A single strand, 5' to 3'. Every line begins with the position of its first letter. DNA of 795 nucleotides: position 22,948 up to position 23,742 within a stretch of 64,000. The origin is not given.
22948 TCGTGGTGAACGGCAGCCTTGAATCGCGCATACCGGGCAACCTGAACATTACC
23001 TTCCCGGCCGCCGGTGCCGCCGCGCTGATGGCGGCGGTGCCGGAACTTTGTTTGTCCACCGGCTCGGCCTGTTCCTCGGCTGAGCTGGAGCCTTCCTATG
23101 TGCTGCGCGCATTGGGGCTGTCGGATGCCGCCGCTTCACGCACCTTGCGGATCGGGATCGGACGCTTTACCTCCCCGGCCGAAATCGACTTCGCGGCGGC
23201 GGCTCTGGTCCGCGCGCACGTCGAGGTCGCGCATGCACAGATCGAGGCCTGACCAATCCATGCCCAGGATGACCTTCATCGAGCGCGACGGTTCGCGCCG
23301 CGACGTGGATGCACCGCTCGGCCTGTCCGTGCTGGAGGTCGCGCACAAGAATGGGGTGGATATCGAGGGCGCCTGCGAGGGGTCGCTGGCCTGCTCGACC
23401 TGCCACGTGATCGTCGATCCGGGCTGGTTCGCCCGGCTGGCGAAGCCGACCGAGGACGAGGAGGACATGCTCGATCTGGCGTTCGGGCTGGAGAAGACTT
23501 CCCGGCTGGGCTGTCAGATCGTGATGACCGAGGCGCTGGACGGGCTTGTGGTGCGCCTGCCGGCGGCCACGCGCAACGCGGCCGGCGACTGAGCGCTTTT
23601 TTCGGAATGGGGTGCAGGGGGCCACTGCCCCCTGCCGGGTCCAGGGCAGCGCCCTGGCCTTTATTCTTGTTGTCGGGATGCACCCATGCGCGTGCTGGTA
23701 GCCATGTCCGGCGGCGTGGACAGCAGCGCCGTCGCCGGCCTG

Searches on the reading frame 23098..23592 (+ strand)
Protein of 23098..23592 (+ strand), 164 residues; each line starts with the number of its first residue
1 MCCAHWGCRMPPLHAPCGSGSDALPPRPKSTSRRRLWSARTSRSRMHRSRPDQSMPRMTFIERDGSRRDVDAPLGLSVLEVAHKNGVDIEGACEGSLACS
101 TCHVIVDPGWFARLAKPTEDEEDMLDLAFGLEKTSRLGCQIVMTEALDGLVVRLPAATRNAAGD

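Call 33: search_protein_families(library=pfam, proteins=[window:23098-23592:+])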
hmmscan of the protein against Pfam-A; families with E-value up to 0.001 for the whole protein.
window:23098-23592:+ (164 aa): 1 family
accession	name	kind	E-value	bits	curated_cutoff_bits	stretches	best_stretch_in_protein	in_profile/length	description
PF00111.32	Fer2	-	9.7e-13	48.3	21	1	62-144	2-77/77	2Fe-2S iron-sulfur cluster binding domain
